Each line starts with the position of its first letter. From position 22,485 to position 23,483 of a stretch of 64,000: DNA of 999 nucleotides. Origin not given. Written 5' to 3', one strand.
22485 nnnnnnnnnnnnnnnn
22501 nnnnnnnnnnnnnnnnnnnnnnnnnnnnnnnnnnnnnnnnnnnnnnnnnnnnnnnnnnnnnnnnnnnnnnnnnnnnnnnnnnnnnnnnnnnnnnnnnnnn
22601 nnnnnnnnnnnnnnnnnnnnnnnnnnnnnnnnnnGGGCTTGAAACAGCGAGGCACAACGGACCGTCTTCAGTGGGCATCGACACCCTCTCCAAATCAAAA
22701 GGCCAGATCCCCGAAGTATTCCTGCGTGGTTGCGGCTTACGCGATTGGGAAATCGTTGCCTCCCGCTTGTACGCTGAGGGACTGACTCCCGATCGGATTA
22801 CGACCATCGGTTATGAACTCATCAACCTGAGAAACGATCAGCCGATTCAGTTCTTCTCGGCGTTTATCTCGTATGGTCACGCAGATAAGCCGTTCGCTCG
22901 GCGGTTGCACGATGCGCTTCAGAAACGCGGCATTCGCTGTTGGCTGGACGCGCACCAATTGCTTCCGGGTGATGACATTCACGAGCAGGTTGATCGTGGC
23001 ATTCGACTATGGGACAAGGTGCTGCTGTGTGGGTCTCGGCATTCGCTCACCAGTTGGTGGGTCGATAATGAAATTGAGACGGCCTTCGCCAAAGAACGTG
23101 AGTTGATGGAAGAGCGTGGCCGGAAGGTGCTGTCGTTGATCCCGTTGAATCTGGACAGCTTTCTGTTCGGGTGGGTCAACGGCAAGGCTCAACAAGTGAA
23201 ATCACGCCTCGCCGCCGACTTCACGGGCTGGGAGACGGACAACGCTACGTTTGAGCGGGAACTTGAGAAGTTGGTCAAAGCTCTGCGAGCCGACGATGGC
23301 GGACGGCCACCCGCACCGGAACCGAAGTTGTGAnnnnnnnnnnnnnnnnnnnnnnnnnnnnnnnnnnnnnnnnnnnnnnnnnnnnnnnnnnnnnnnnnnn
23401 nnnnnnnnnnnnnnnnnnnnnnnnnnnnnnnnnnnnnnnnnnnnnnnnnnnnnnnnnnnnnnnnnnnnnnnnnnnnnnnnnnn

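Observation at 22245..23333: Pentapeptide-repeat (DNA-mimic fold) fused to a TIR domain in a defence-island-like context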

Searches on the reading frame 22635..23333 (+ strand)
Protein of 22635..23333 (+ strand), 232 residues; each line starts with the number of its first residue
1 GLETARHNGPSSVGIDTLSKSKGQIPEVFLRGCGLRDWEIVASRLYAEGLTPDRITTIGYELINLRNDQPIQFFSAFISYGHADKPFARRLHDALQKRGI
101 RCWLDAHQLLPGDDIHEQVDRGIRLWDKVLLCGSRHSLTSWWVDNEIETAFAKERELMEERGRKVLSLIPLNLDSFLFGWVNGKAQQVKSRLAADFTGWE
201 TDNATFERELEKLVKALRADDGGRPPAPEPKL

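Call 46: search_protein_representatives(protein=window:22635-23333:+)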
Query: 232 residues. Proteins with E-value up to 0.001 (for the whole library): 15584; up to 1e-10: 4411; up to 1e-30: 790. The best 150 are listed.
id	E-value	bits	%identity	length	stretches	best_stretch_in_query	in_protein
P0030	1.5e-99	348.6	66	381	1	1-231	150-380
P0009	2.4e-96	338.1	66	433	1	1-231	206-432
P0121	6.2e-90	317.1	70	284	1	1-232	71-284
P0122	5.3e-87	307.5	72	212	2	68-231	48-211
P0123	4.8e-86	304.4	72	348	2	69-232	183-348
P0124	2.9e-82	292.0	60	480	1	1-229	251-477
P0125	1.0e-81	290.3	58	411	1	3-232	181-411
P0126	1.1e-81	290.1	55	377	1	1-229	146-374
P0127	1.8e-81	289.4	67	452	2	67-228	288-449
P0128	2.8e-81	288.8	58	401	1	1-232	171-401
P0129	2.9e-81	288.7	64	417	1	1-221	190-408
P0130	1.6e-80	286.3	66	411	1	1-231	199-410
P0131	2.6e-80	285.6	69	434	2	68-231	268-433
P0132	5.1e-80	284.7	55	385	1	1-227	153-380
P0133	1.1e-79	283.6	55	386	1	1-225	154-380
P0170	2.5e-67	243.1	65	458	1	67-232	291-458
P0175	1.6e-66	240.5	68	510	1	66-229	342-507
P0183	7.8e-66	238.2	64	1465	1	56-231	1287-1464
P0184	8.2e-66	238.2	62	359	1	1-218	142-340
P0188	1.6e-65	237.2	66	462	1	72-232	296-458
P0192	4.7e-65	235.7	55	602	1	1-229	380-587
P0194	5.2e-65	235.5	67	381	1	71-232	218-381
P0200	8.3e-64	231.6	62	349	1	68-229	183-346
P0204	2.4e-63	230.1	68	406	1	72-232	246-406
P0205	2.4e-63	230.1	63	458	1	60-232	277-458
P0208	4.8e-63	229.1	66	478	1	67-220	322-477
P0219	4.0e-62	226.1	62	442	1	68-231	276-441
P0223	1.2e-61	224.5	55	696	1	1-231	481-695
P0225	2.3e-61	223.6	64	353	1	72-225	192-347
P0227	3.3e-61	223.1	62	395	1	71-232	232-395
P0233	8.1e-61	221.8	60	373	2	70-232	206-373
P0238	4.5e-60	219.4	51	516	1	2-219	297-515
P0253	1.2e-58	214.8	61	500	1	66-232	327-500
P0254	1.2e-58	214.7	58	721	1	70-231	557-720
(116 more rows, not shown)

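Call 47: search_protein_families(library=pfam, proteins=[P0183, P0254, P0223, P0192, P0175, P0127, P0170, P0253, P0208, P0238], max_evalue=0.001)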
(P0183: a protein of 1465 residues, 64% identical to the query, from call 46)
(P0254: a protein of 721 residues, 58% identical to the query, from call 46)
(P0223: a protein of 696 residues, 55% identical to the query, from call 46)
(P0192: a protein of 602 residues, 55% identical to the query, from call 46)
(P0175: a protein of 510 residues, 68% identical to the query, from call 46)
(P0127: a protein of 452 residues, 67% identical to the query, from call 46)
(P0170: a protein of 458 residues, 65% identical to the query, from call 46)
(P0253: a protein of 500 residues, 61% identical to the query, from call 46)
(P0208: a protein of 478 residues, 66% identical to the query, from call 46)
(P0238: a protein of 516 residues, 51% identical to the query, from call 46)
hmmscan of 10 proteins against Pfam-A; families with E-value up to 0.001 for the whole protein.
P0183 (1465 aa): 11 families
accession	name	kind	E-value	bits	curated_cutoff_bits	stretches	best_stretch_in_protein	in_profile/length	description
PF13676.11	TIR_2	-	2.3e-24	86.7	28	1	1308-1441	2-119/122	TIR domain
PF00515.34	TPR_1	-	1.9e-12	46.8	27.8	0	530-555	5-30/34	Tetratricopeptide repeat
PF13181.12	TPR_8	-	8.1e-11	41.6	25.7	0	531-557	6-32/34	Tetratricopeptide repeat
PF13191.12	AAA_16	-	3e-09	38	32.6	1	36-192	3-155/167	AAA ATPase domain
PF07719.23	TPR_2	-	1.5e-08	34.6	27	0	716-744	4-32/34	Tetratricopeptide repeat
PF08937.16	ThsB_TIR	-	3.5e-07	31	21.2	1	1308-1393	1-95/100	Thoeris protein ThsB, TIR-like domain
PF13424.12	TPR_12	-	1.1e-06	29.1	30.1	0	530-602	7-74/77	Tetratricopeptide repeat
PF01582.25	TIR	-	1.4e-06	28.6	21.3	1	1305-1386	2-85/179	TIR domain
PF13176.12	TPR_7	-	2.9e-06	27.4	27.9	0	529-554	2-27/36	Tetratricopeptide repeat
PF24883.2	NPHP3_N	-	6.6e-05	23.6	24.8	1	54-192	22-146/164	Nephrocystin 3, N-terminal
PF24885.1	TPR_NPHP3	-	0.00052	19.9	100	0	531-609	146-219/239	Nephrocystin-3 TPR domain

P0254 (721 aa): 5 families
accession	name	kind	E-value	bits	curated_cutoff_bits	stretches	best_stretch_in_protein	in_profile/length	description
PF13676.11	TIR_2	-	5.9e-21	75.6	28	1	564-691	2-114/122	TIR domain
PF01656.29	CbiA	-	3.3e-09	37.2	25.4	1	4-187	1-54/125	CobQ/CobB/MinD/ParA nucleotide binding domain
PF10609.15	ParA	-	1.1e-06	28.8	27.1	1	3-51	5-53/246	NUBPL iron-transfer P-loop NTPase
PF13614.12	AAA_31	-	1.3e-05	25.6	27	1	1-41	1-41/177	AAA domain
PF01582.25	TIR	-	4.8e-05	23.7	21.3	1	561-643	2-86/179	TIR domain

P0223 (696 aa): 5 families
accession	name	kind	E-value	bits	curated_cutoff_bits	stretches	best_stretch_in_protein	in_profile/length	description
PF13676.11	TIR_2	-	7.9e-24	84.9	28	1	539-674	2-121/122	TIR domain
PF00805.28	Pentapeptide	-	1.4e-21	76.1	20.2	3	409-446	1-38/40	Pentapeptide repeats (8 copies)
PF00072.30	Response_reg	-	1e-11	45.4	30.2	1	6-112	2-109/111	Response regulator receiver domain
PF13576.12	Pentapeptide_3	-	6.6e-06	26.7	27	0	433-465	3-37/48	Pentapeptide repeats (9 copies)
PF01582.25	TIR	-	0.00026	21.3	21.3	1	536-617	2-85/179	TIR domain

P0192 (602 aa): 6 families
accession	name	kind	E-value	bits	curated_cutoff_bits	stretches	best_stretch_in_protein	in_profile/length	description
PF13676.11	TIR_2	-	1.5e-21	77.6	28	1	434-557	2-111/122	TIR domain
PF00805.28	Pentapeptide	-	1.1e-19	70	20.2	2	284-317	7-40/40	Pentapeptide repeats (8 copies)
PF13749.12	HATPase_c_4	-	6e-13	49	26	1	185-272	5-89/89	Putative ATP-dependent DNA helicase recG C-terminal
PF13599.13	Pentapeptide_4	-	7.1e-11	42.5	38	1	294-364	2-72/78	Pentapeptide repeat region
PF13576.12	Pentapeptide_3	-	2.6e-08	34.4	27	1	291-328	7-47/48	Pentapeptide repeats (9 copies)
PF01582.25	TIR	-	1e-06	29.1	21.3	1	431-512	2-85/179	TIR domain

P0175 (510 aa): 3 families
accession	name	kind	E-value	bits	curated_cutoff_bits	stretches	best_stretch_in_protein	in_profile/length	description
PF13676.11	TIR_2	-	2e-23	83.6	28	1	353-491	2-121/122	TIR domain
PF01582.25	TIR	-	3.1e-06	27.5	21.3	1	350-431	2-85/179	TIR domain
PF08937.16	ThsB_TIR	-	7.1e-06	26.8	21.2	1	353-434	1-91/100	Thoeris protein ThsB, TIR-like domain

P0127 (452 aa): 6 families
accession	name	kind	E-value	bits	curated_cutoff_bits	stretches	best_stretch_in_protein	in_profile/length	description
PF00805.28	Pentapeptide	-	8.2e-31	105.6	20.2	3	145-182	1-38/40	Pentapeptide repeats (8 copies)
PF13676.11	TIR_2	-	5.3e-24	85.5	28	1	298-423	2-114/122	TIR domain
PF13599.13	Pentapeptide_4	-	8.9e-14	51.8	38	1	167-239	3-75/78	Pentapeptide repeat region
PF13576.12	Pentapeptide_3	-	1.3e-10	41.8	27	1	170-205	9-47/48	Pentapeptide repeats (9 copies)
PF01582.25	TIR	-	1.1e-05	25.7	21.3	1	295-414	2-118/179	TIR domain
PF08937.16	ThsB_TIR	-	0.00038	21.2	21.2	0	298-379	1-91/100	Thoeris protein ThsB, TIR-like domain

P0170 (458 aa): 8 families
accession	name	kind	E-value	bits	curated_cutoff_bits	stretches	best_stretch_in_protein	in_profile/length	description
PF00069.31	Pkinase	-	8e-43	147.2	31.7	1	32-278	1-254/263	Protein kinase domain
PF07714.23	PK_Tyr_Ser-Thr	-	3.2e-26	92.6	23.1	1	34-276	3-249/258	Protein tyrosine and serine/threonine kinase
PF13676.11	TIR_2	-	1.4e-23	84.1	28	1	301-426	2-112/122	TIR domain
PF03109.22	ABC1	-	2.9e-07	30.3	22.9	1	106-177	143-215/244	ABC1 atypical kinase-like domain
PF08937.16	ThsB_TIR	-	2.6e-06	28.2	21.2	1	301-380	1-89/100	Thoeris protein ThsB, TIR-like domain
PF01582.25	TIR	-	8.1e-05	22.9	21.3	1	298-381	2-86/179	TIR domain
PF17667.7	Pkinase_fungal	-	0.00037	19.8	24.1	1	131-205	289-369/387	Fungal protein kinase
PF01636.29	APH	-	0.0006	20.1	23.2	0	134-178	154-199/239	Phosphotransferase enzyme family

P0253 (500 aa): 3 families
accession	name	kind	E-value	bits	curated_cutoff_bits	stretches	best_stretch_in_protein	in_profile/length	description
PF13676.11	TIR_2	-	9.2e-22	78.3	28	1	338-423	2-91/122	TIR domain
PF08937.16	ThsB_TIR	-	2.2e-07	31.6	21.2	1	338-423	1-95/100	Thoeris protein ThsB, TIR-like domain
PF01582.25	TIR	-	6.4e-07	29.8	21.3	1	335-416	2-85/179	TIR domain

P0208 (478 aa): 7 families
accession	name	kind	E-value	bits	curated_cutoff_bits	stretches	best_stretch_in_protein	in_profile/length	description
PF13676.11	TIR_2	-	3.1e-27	95.9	28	1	332-467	2-121/122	TIR domain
PF13271.11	DUF4062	-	1.8e-12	47.7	24.7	1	12-102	1-82/82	Domain of unknown function (DUF4062)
PF01582.25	TIR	-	2.6e-07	31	21.3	1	329-410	2-85/179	TIR domain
PF10602.15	RPN7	-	6.1e-05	23.2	29.6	0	273-323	19-69/174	26S proteasome subunit RPN7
PF08937.16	ThsB_TIR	-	0.0001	23.1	21.2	1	332-413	1-91/100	Thoeris protein ThsB, TIR-like domain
PF13424.12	TPR_12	-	0.00027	21.5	30.1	0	287-319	40-74/77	Tetratricopeptide repeat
PF07719.23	TPR_2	-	0.00064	20.1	27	0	292-316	3-27/34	Tetratricopeptide repeat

P0238 (516 aa): 5 families
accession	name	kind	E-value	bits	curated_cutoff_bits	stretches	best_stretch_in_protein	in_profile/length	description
PF00805.28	Pentapeptide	-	6.3e-68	224.2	20.2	7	229-268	1-40/40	Pentapeptide repeats (8 copies)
PF13599.13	Pentapeptide_4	-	3.9e-26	91.4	38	4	198-259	15-76/78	Pentapeptide repeat region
PF13576.12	Pentapeptide_3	-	5.9e-23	81.3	27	0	41-75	6-43/48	Pentapeptide repeats (9 copies)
PF13676.11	TIR_2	-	3.4e-13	50.6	28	1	372-502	2-118/122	TIR domain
PF25296.1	Decapeptide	-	9.5e-09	35.5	45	0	91-155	7-71/74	Decapeptide repeat region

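Call 55: search_dna_similar(query=window:22635-23333:+, collection=phages, mode=protein, max_evalue=0.001, max_rows=15)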
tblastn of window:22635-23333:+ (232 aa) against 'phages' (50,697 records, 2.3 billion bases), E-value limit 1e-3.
No match.

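Call 56: search_dna_similar(query=window:22635-23333:+, collection=plasmids, mode=protein, max_evalue=0.001, max_rows=15)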
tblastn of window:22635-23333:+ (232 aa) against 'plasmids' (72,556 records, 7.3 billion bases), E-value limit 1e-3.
Records with a match: 33; places in all: 36; records where one place covers at least 80% of the query: 1.
Best place of each record, by identity: <60% 33.
By first word of the organism name: Agrobacterium 11; Pseudomonas 2; Gloeothece 2; Burkholderia 2; Bradyrhizobium 2; Enterococcus 2; Skermanella 1; Rhodococcus 1; Pseudoalteromonas 1; Rhodoferax 1; and 8 more.
By predicted mobility (MOB-suite, as given by PLSDB): conjugative 18; non-mobilizable 9; mobilizable 6.
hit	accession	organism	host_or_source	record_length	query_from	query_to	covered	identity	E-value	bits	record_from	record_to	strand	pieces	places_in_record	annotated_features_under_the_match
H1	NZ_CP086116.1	Skermanella rosea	single cell,hydrocarbon-contaminated ...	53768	20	232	92%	57.7%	3e-72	245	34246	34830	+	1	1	toll/interleukin-1 receptor domain-containing protein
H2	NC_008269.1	Rhodococcus jostii RHA1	-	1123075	50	230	78%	28.2%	3e-5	52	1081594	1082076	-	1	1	record has no annotation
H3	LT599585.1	Pseudomonas veronii 1YdBTEX2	-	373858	64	228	71%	28.1%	2e-6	55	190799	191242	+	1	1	molecular chaperone Tir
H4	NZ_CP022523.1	Pseudoalteromonas sp. NC201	pure culture,sea water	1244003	75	228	66%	28.0%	1e-7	59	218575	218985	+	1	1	none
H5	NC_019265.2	Pseudomonas savastanoi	olive knot (Olea europaea)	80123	77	228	66%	27.0%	1e-8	62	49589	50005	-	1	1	toll/interleukin-1 receptor domain-containing protein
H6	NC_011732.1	Gloeothece citriformis PCC 7424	-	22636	74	220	63%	27.7%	3e-4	49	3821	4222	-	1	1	toll/interleukin-1 receptor domain-containing protein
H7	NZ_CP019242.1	Rhodoferax antarcticus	Whole organism,environment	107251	76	226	65%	26.1%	4e-4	49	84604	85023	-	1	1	toll/interleukin-1 receptor domain-containing protein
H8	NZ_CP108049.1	Streptomyces sp. NBC_00289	-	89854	76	174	43%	39.4%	2e-10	67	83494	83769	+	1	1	toll/interleukin-1 receptor domain-containing protein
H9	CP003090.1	Burkholderia sp. YI23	-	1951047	77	211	58%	28.9%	3e-4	49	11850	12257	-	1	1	hypothetical protein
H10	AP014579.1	Burkholderia sp. RPE67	Riptortus pedestris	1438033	77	211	58%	28.9%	4e-4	49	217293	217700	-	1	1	uncharacterized protein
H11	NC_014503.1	Gloeothece verrucosa PCC 7822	fresh water in rice field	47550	53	174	53%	30.9%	3e-5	52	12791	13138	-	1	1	toll/interleukin-1 receptor domain-containing protein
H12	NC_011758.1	Methylorubrum extorquens CM4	-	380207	76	198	53%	29.7%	1e-5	53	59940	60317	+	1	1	toll/interleukin-1 receptor domain-containing protein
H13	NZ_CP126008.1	Bradyrhizobium elkanii USDA 94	Glycine max,soybean,root nodule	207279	23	154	57%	25.6%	2e-5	53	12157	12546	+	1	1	toll/interleukin-1 receptor domain-containing protein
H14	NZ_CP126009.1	Bradyrhizobium elkanii USDA 94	Glycine max,soybean,root nodule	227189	23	154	57%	25.6%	2e-5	53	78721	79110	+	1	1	toll/interleukin-1 receptor domain-containing protein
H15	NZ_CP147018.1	Bernardetia sp. Wsw4-3y2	Red alga,Red algae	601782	76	188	49%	28.1%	1e-5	53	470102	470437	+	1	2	TIR domain-containing protein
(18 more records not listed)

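Call 57: get_annotated_region(hit=H1, flank=9000)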
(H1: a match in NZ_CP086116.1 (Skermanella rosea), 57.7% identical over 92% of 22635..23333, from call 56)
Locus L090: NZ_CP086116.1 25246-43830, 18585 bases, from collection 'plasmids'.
description: Skermanella rosea strain KEMB 2255-458 plasmid pSR-5, complete sequence
organism: Skermanella rosea (NCBI taxid 1817965)
taxonomy: Bacteria; Pseudomonadota; Alphaproteobacteria; Rhodospirillales; Azospirillaceae; Skermanella; Skermanella rosea
host: -; source: single cell,hydrocarbon-contaminated desert sand; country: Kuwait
typing (MOB-suite, as given by PLSDB): non-mobilizable
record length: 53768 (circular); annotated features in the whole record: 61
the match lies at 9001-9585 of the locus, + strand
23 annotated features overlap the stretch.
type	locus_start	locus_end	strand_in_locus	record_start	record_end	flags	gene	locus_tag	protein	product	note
CDS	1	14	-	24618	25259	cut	-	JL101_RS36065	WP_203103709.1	hypothetical protein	-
CDS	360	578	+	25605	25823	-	-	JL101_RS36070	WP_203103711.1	hypothetical protein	-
CDS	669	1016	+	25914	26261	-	-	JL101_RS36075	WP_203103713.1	hypothetical protein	-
CDS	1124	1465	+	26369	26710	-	-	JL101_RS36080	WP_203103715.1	hypothetical protein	-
CDS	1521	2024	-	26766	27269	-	-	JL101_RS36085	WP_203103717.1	hypothetical protein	-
CDS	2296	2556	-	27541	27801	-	-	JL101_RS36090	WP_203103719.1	hypothetical protein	-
CDS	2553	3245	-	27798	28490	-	-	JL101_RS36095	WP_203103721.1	recombinase family protein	GO:0006310 - DNA recombination [Evidence IEA]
CDS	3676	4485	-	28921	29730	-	-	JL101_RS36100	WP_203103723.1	pentapeptide repeat-containing protein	-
CDS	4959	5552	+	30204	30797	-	-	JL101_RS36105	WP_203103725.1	hypothetical protein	-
CDS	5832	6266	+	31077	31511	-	-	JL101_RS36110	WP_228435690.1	pentapeptide repeat-containing protein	-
CDS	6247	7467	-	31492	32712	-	-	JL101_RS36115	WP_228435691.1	IS256 family transposase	-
CDS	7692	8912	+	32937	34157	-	-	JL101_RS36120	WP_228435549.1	IS256 family transposase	-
CDS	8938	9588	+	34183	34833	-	-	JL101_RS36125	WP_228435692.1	toll/interleukin-1 receptor domain-containing protein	GO:0007165 - signal transduction [Evidence IEA]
CDS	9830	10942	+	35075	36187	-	-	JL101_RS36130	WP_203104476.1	PEP-CTERM sorting domain-containing protein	-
CDS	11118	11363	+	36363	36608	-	-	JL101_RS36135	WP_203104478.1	AlpA family phage regulatory protein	-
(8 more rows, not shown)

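Call 75: search_protein_families(library=pfam, proteins=[P0188, P0194, P0200, P0204, P0205, P0219, P0225, P0227, P0233, P0184], max_evalue=0.001)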
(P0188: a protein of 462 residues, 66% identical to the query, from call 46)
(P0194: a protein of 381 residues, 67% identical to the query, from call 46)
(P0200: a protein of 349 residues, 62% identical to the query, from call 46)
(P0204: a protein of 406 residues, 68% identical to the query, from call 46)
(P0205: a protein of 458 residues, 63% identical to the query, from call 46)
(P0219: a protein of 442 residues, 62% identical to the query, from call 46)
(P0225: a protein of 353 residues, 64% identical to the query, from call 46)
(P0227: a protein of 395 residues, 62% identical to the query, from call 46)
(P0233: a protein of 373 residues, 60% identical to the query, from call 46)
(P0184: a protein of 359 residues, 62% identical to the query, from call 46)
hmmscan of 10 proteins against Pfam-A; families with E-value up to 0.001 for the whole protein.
P0188 (462 aa): 4 families
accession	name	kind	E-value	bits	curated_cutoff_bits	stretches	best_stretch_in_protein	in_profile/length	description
PF13676.11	TIR_2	-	1.8e-39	135.4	28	2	301-434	2-120/122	TIR domain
PF08357.16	SEFIR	-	6.6e-15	56.1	23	1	8-130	2-137/150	SEFIR domain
PF01582.25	TIR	-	4.7e-07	30.2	21.3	1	298-379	2-85/179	TIR domain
PF08937.16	ThsB_TIR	-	1.1e-06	29.4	21.2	1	301-382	1-91/100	Thoeris protein ThsB, TIR-like domain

P0194 (381 aa): 3 families
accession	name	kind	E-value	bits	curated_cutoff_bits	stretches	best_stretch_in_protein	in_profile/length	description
PF13676.11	TIR_2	-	3.5e-22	79.6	28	1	223-355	1-118/122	TIR domain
PF01582.25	TIR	-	5.5e-06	26.7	21.3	1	221-301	2-84/179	TIR domain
PF13365.12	Trypsin_2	-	2.7e-05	25.4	27.6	1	16-161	1-141/144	Trypsin-like peptidase domain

P0200 (349 aa): 3 families
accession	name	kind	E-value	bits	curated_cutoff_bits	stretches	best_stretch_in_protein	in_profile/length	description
PF13676.11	TIR_2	-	5.9e-21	75.6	28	1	192-314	2-109/122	TIR domain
PF00072.30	Response_reg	-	7.3e-09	36.2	30.2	1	31-158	1-108/111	Response regulator receiver domain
PF01582.25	TIR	-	0.00024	21.4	21.3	1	189-269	2-84/179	TIR domain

P0204 (406 aa): 4 families
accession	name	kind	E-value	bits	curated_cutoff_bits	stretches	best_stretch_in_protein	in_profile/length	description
PF13676.11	TIR_2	-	2e-24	86.8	28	1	250-383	1-120/122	TIR domain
PF13365.12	Trypsin_2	-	4.7e-15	57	27.6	1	35-193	1-144/144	Trypsin-like peptidase domain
PF08937.16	ThsB_TIR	-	6.6e-06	26.9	21.2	1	251-332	1-91/100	Thoeris protein ThsB, TIR-like domain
PF01582.25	TIR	-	8.6e-06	26.1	21.3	1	248-328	2-84/179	TIR domain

P0205 (458 aa): 7 families
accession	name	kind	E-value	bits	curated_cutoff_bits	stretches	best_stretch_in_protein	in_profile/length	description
PF13676.11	TIR_2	-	8.2e-22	78.4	28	1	295-375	1-80/122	TIR domain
PF13614.12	AAA_31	-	3.8e-12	46.9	27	1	2-179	2-165/177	AAA domain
PF10609.15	ParA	-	9.8e-08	32.1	27.1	1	3-40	5-42/246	NUBPL iron-transfer P-loop NTPase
PF01582.25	TIR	-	1.7e-07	31.6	21.3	1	293-374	2-85/179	TIR domain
PF08937.16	ThsB_TIR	-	6.4e-07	30.2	21.2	1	296-375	1-89/100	Thoeris protein ThsB, TIR-like domain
PF01656.29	CbiA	-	6.4e-06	26.6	25.4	1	5-115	2-54/125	CobQ/CobB/MinD/ParA nucleotide binding domain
PF09140.17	MipZ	-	0.00023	21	20.7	1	3-42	2-41/262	ATPase MipZ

P0219 (442 aa): 4 families
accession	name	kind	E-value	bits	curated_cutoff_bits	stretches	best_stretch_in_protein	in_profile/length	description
PF13676.11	TIR_2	-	1.5e-23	84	28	1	284-418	1-116/122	TIR domain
PF13365.12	Trypsin_2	-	7.3e-12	46.7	27.6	1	47-226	2-143/144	Trypsin-like peptidase domain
PF08937.16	ThsB_TIR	-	2.9e-07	31.2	21.2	1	285-376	1-93/100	Thoeris protein ThsB, TIR-like domain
PF01582.25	TIR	-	3.5e-06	27.4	21.3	1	282-412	2-132/179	TIR domain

P0225 (353 aa): 4 families
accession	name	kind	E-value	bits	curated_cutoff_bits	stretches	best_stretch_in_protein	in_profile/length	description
PF02702.23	KdpD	-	2.5e-43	148.4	26.1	1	10-165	2-161/210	Osmosensitive K+ channel His kinase sensor domain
PF13676.11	TIR_2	-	5.7e-22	78.9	28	1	197-328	2-118/122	TIR domain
PF08937.16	ThsB_TIR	-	3.3e-05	24.6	21.2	1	197-278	1-91/100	Thoeris protein ThsB, TIR-like domain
PF01582.25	TIR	-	0.00025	21.3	21.3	1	194-274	2-84/179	TIR domain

P0227 (395 aa): 3 families
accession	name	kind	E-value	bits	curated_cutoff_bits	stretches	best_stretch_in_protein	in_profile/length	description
PF13676.11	TIR_2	-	1e-24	87.8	28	1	238-372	2-120/122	TIR domain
PF01582.25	TIR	-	3.9e-08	33.7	21.3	1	235-336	2-100/179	TIR domain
PF08937.16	ThsB_TIR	-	2.6e-07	31.4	21.2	1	238-319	1-91/100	Thoeris protein ThsB, TIR-like domain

P0233 (373 aa): 6 families
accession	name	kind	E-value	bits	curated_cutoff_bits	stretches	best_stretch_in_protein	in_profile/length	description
PF13676.11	TIR_2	-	3e-20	73.4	28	1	213-313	2-92/122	TIR domain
PF13599.13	Pentapeptide_4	-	7.3e-11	42.4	38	1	27-93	12-78/78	Pentapeptide repeat region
PF00805.28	Pentapeptide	-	1.7e-06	27.9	20.2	0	30-64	5-39/40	Pentapeptide repeats (8 copies)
PF23894.2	LD_SV2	-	4.4e-06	27.4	29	1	19-71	38-90/92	SV2A/B/C luminal domain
PF13576.12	Pentapeptide_3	-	1e-05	26.1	27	0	30-64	3-39/48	Pentapeptide repeats (9 copies)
PF01582.25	TIR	-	3.8e-05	24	21.3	1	210-294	2-85/179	TIR domain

P0184 (359 aa): 5 families
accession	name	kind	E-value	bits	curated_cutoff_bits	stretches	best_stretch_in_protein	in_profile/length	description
PF13676.11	TIR_2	-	9.3e-24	84.7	28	1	197-329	2-119/122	TIR domain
PF00805.28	Pentapeptide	-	2.5e-10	40.2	20.2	2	71-104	7-40/40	Pentapeptide repeats (8 copies)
PF13599.13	Pentapeptide_4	-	3.2e-07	30.8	38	0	111-139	2-30/78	Pentapeptide repeat region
PF01582.25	TIR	-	1.8e-05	25.1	21.3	1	194-267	2-77/179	TIR domain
PF08937.16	ThsB_TIR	-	0.0005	20.9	21.2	0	197-276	1-89/100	Thoeris protein ThsB, TIR-like domain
